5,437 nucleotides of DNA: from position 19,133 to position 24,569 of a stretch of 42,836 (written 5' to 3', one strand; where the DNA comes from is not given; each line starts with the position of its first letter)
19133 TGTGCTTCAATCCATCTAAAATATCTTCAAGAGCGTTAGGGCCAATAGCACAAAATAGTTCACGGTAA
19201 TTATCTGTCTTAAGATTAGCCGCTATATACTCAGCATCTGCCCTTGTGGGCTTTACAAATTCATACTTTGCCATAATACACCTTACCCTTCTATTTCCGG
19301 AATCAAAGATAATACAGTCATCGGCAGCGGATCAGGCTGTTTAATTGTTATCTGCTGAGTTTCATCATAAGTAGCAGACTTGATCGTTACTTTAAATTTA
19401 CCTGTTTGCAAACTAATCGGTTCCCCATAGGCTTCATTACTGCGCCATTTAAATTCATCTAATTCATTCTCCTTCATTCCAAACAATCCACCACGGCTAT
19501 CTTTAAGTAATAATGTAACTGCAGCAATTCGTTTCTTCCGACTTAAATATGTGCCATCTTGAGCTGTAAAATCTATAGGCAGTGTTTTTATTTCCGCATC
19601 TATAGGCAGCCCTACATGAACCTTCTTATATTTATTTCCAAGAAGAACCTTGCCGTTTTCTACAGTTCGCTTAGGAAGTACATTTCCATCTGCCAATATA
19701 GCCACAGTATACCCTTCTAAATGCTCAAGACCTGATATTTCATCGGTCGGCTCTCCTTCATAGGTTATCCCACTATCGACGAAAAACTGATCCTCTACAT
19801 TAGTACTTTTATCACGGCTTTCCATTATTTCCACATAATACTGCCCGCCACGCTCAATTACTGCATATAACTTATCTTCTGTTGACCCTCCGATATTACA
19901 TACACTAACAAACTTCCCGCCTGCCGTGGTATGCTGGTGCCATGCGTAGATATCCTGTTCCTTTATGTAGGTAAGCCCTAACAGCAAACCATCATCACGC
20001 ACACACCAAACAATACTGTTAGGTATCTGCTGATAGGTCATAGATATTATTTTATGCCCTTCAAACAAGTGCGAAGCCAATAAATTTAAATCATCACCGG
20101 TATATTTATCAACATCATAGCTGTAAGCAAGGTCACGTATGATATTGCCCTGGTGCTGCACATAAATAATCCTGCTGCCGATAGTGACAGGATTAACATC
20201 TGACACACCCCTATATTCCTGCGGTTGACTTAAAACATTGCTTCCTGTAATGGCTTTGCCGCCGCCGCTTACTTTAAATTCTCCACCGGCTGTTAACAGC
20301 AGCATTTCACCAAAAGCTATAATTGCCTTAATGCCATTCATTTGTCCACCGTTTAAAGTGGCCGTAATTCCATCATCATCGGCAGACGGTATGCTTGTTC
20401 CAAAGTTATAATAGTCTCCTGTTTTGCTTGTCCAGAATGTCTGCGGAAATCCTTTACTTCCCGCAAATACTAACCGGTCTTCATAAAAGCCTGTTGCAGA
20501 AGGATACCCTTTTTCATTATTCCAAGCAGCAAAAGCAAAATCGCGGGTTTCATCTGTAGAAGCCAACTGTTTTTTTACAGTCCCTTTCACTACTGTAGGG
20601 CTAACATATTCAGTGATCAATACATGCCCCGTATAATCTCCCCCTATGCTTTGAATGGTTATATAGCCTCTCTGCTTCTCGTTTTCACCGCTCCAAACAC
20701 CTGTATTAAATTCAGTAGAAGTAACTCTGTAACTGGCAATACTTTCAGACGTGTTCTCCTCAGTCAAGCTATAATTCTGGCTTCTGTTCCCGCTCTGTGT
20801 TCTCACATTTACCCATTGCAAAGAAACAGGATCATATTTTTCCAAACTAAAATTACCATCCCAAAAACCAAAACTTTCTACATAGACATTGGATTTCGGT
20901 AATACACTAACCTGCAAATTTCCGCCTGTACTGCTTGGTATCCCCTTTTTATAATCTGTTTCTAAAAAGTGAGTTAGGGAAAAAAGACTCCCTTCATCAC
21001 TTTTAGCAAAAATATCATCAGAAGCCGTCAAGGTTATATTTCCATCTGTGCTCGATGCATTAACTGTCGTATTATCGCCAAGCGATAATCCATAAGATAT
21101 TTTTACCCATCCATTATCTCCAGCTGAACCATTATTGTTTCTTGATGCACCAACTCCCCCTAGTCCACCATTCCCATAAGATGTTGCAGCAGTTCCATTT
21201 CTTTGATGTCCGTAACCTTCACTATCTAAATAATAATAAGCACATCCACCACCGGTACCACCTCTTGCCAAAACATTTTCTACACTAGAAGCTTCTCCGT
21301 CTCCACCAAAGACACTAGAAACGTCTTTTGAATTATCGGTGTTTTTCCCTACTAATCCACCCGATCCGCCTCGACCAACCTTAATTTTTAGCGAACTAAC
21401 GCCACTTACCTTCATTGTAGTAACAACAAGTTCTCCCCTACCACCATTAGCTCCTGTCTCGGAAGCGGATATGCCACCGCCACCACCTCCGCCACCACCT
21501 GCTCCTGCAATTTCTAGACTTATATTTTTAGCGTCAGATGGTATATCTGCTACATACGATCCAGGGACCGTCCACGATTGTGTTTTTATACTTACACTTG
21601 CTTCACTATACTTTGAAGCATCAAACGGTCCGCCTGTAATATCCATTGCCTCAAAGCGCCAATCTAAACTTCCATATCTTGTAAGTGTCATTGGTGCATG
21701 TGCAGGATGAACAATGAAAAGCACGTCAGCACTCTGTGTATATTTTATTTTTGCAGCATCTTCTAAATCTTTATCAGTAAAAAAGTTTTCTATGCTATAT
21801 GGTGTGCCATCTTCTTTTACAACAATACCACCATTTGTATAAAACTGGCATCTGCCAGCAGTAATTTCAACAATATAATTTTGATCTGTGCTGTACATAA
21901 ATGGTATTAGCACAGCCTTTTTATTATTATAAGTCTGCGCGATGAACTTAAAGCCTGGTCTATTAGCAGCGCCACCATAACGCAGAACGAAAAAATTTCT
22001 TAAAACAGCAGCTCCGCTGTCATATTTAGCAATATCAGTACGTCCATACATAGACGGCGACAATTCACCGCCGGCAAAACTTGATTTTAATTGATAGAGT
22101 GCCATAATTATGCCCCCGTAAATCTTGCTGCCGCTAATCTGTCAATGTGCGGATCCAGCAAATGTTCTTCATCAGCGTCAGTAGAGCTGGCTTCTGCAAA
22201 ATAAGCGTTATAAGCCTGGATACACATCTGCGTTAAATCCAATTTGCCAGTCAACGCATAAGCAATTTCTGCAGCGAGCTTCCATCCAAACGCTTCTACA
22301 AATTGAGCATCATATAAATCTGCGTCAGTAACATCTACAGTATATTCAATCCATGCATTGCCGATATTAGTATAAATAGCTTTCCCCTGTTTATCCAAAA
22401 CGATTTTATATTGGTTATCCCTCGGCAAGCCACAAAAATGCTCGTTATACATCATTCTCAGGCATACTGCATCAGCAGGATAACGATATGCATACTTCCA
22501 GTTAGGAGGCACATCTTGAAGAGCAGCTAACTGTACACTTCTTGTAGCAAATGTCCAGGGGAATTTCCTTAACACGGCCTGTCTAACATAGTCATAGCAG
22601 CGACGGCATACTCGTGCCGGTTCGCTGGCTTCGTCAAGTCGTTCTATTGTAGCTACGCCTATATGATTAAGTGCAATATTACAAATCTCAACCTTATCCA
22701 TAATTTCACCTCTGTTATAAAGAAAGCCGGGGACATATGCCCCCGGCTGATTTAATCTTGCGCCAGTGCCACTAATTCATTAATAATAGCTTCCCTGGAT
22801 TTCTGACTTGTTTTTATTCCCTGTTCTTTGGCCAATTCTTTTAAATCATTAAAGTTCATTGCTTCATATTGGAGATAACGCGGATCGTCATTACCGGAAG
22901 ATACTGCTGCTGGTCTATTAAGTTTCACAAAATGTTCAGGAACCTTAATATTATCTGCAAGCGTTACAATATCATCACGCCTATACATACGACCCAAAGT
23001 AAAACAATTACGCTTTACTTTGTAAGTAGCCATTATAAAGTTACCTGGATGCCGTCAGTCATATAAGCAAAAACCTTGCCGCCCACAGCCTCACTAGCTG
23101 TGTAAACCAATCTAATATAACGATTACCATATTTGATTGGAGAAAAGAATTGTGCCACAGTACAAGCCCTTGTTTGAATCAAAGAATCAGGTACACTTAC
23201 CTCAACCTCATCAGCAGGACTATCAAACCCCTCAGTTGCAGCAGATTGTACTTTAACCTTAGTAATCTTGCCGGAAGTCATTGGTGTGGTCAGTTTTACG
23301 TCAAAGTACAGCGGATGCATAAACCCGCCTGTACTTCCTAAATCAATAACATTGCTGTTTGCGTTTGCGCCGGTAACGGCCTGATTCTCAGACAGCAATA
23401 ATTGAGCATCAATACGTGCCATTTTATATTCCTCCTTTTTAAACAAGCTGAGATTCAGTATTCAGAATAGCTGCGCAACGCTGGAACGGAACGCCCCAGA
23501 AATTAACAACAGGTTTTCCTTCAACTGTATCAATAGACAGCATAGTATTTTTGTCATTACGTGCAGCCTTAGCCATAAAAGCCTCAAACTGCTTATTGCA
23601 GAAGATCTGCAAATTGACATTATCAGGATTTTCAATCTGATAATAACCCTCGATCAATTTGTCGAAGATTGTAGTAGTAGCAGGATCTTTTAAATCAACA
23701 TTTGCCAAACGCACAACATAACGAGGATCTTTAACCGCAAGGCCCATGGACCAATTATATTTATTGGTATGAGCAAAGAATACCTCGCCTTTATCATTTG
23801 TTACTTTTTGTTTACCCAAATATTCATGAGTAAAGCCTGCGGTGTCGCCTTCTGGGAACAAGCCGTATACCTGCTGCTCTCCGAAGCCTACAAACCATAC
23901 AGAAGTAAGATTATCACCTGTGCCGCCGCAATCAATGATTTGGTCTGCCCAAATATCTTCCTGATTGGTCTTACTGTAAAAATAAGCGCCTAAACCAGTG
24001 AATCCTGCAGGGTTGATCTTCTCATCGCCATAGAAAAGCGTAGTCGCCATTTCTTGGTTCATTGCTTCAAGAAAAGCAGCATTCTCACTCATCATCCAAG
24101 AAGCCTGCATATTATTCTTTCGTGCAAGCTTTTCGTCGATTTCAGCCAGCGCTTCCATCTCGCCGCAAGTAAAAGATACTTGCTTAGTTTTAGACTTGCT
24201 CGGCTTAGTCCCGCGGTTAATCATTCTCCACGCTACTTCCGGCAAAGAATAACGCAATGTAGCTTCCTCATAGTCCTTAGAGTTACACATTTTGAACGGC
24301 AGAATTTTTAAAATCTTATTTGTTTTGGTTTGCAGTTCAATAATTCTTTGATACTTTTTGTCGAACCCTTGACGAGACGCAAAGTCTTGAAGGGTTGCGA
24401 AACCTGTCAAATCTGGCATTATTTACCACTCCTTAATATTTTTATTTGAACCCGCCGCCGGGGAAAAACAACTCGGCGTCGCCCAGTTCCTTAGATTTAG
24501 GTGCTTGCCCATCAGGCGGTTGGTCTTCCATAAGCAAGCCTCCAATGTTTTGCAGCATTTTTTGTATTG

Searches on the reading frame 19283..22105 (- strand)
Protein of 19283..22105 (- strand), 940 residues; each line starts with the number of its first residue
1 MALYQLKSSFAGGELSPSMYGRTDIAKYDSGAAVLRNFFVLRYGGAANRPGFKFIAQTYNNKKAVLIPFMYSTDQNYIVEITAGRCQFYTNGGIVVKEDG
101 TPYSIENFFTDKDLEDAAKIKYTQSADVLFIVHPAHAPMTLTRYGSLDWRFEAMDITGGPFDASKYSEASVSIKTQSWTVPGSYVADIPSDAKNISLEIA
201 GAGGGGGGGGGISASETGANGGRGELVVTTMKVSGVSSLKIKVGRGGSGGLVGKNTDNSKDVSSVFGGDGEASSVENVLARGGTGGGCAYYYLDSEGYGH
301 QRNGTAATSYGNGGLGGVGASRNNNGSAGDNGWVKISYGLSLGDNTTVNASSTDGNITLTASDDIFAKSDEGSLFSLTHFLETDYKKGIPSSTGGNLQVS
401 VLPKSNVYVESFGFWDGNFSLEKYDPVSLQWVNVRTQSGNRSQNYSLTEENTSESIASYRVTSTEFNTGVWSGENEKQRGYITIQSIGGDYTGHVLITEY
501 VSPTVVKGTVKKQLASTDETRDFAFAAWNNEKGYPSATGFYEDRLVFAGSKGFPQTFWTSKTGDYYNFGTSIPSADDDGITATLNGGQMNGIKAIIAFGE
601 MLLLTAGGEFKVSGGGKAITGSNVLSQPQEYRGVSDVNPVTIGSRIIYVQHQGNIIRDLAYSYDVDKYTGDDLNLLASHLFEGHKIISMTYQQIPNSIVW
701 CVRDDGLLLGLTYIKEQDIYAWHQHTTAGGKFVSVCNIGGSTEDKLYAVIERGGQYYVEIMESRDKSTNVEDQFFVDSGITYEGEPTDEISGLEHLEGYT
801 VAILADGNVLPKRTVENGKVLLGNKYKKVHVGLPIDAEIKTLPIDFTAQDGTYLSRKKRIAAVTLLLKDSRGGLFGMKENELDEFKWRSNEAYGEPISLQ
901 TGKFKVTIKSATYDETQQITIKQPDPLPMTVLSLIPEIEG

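Call 13: search_protein_families(library=phrogs, proteins=[window:19283-22105:-], max_evalue=0.00001)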
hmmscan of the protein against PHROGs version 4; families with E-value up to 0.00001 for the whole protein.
window:19283-22105:- (940 aa): 4 families
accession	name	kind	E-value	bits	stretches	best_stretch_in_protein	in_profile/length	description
phrog_376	-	tail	2.3e-218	728.1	2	342-939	165-708/712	tail protein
phrog_15566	-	tail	5.4e-121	405.8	2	498-787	9-303/552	tail protein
phrog_20269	-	unknown function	1.6e-49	169.9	1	3-171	3-170/374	-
phrog_30010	-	unknown function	2e-43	149.9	1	654-785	189-322/517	-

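Call 14: search_protein_families(library=pfam, proteins=[window:19283-22105:-], max_evalue=0.001)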
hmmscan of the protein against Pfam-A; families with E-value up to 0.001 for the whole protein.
window:19283-22105:- (940 aa): 1 family
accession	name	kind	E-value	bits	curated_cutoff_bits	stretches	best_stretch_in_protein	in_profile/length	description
PF21722.4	Gly_rich_2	-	2.1e-08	34.9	24.3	1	179-341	1-165/226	Glycine-rich domain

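Call 71: search_dna_similar(query=window:19283-22105:-, collection=phages, mode=protein, max_evalue=1e-10, max_rows=15)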
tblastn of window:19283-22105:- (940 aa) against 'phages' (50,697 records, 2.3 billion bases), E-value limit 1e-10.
Records with a match: 216; places in all: 217; records where one place covers at least 80% of the query: 16.
Best place of each record, by identity: <60% 216.
By first word of the organism name: Vibrio 57; Pelagibacter 23; Escherichia 16; Pseudomonas 16; Xanthomonas 15; Salmonella 12; Caudoviricetes 12; Liberibacter 11; Acinetobacter 6; Bordetella 5; and 21 more.
By host as written in the record: - 82; Candidatus Pelagibacter ubique HTCC1062 14; Xanthomonas albilineans CFBP2523 6; Pseudomonas aeruginosa PA14 5; Vibrio splendidus 5; Escherichia coli O157:H7 4; Candidatus Pelagibacter sp. HTCC1062 4; Xanthomonas citri 4; and 69 more.
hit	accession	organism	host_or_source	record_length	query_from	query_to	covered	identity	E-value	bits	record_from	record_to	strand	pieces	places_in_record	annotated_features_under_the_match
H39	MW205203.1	Enterobacter phage BUCT554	Enterobacter cloacae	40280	1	938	81%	36.0%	2e-60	467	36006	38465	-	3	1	hypothetical protein (x2)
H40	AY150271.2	Salmonella phage epsilon15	Salmonella enterica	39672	1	938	81%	36.0%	2e-61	468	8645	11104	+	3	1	hypothetical protein | tail protein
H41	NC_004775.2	Salmonella phage epsilon15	Salmonella enterica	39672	1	938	81%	36.0%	2e-61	468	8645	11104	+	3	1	tail protein (x2)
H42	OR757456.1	Salmonella phage VB_ST_SPNIS2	Salmonella enterica subsp. enterica ...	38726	1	938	81%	35.7%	4e-61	463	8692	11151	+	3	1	hypothetical protein (x2)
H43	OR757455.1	Salmonella phage VB_ST_E15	Salmonella enterica subsp. enterica ...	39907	1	938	81%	35.7%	4e-61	463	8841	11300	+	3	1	hypothetical protein (x2)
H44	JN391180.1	Salmonella phage SPN1S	pathenogenic Salmonella bacterium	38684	1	938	81%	35.6%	2e-60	462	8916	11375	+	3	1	hypothetical protein (x2)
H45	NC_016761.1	Salmonella phage SPN1S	pathenogenic Salmonella bacterium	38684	1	938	81%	35.6%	2e-60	462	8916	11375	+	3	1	tail protein (x2)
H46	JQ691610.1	Salmonella phage SPN9TCW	Salmonella typhimurium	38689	1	938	81%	35.6%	2e-60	462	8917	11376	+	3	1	hypothetical protein (x2)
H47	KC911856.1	Salmonella phage SPC32H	Salmonella enterica serovar Typhimurium ...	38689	1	938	81%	35.6%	2e-60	462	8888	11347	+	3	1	hypothetical protein (x2)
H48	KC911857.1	Salmonella phage SPC32N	Salmonella enterica serovar Typhimurium ...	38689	1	938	81%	35.6%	2e-60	462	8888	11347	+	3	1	hypothetical protein (x2)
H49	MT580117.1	Salmonella phage 66FD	Salmonella enterica subsp. enterica ...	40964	1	938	81%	35.3%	9e-60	461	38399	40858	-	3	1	putative tail tubular protein B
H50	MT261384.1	Salmonella virus PAT1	Salmonella enterica subsp. enterica ...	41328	1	938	81%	35.3%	9e-60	461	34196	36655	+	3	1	hypothetical protein (x2)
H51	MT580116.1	Salmonella phage 65FD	Salmonella enterica subsp. enterica ...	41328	1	938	81%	35.3%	9e-60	461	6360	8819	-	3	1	putative tail tubular protein B | putative tail tubular protein A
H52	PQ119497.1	Cobetia phage Carin1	Cobetia marina DSMZ4741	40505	6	938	64%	42.4%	9e-68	492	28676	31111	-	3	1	tail nozzle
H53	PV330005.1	Bordetella phage vB_BbrP_003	Bordetella bronchiseptica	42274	6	938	70%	38.6%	4e-82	431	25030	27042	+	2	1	hypothetical protein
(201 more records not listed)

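Call 72: get_annotated_region(hit=H41, flank=6000)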
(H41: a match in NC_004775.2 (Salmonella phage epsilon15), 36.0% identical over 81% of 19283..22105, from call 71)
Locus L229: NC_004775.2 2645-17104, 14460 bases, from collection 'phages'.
description: Enterobacteria phage epsilon15, complete genome.
organism: Salmonella phage epsilon15 (NCBI taxid 215158)
taxonomy: Viruses; Duplodnaviria; Heunggongvirae; Uroviricota; Caudoviricetes; Uetakevirus; Uetakevirus epsilon15
host: Salmonella enterica; source: -; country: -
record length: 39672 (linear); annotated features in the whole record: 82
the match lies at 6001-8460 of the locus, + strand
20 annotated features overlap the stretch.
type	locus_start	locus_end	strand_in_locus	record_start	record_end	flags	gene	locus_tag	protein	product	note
protein_bind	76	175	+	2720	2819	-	-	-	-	RNaseIII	mRNA processing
protein_bind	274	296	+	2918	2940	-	-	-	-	integration host factor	IHF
protein_bind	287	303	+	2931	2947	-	-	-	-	repressor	lysogeny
CDS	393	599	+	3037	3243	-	-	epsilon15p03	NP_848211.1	hypothetical protein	gp3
CDS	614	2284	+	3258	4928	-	-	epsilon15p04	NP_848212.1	head-tail adaptor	gp4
CDS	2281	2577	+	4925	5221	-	-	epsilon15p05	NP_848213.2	hypothetical protein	gp5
CDS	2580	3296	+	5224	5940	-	-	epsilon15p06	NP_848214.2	protease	similar to Salmonella typhimurium LT2 putative endoprotease: NP_460952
CDS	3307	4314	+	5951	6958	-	-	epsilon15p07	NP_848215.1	major head protein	gp7; HHpred: 3j40_A GP7; 4.50A {Salmonella phage EPSILON15}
CDS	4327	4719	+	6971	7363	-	-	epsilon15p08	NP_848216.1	structural protein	gp8; HHpred: 3j4u_H BBP16, cementing protein; 3.50A {Bordetella phage bpp-1}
CDS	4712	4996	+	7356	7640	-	-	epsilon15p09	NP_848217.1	hypothetical protein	gp9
stem_loop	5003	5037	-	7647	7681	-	-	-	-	-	rho-independent terminator; transcriptional termination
stem_loop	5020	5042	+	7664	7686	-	-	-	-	-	rho-independent terminator; transcriptional termination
CDS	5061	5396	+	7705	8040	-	-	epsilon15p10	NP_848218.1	major coat protein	gp10; HHpred: 3j40_N GP10; capsid {Salmonella phage EPSILON15}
CDS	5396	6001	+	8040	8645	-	-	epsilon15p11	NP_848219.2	tail protein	gp11; HHpred: 3j4b_A Tail tubular protein A {Enterobacteria phage T7}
CDS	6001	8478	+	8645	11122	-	-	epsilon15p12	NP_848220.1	tail protein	gp12; similar to Legionella pneumophila hypothetical protein: GenBank Accession Number CAC33469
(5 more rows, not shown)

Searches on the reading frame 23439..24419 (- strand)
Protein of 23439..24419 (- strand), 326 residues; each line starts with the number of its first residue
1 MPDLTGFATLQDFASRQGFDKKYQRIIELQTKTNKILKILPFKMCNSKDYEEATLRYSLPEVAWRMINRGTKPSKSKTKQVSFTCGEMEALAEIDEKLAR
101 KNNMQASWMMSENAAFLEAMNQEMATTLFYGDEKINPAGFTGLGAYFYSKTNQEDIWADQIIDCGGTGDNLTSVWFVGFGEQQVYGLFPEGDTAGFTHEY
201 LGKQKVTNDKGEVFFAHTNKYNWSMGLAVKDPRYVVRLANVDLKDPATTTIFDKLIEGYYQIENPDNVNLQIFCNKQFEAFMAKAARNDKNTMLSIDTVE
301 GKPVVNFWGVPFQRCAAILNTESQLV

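Call 13: search_protein_families(library=phrogs, proteins=[window:23439-24419:-], max_evalue=0.00001)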
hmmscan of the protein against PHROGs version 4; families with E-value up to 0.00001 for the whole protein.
window:23439-24419:- (326 aa): 1 family
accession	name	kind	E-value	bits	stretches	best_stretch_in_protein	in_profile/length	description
phrog_212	-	head and packaging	1.4e-60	206.2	1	8-245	6-297/301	major head protein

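Call 14: search_protein_families(library=pfam, proteins=[window:23439-24419:-], max_evalue=0.001)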
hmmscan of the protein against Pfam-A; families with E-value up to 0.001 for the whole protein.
window:23439-24419:- (326 aa): 1 family
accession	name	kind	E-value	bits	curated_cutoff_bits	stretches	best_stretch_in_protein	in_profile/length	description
PF20911.3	GP7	-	2e-95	319.7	27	1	21-325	4-312/313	Major capsid protein GP7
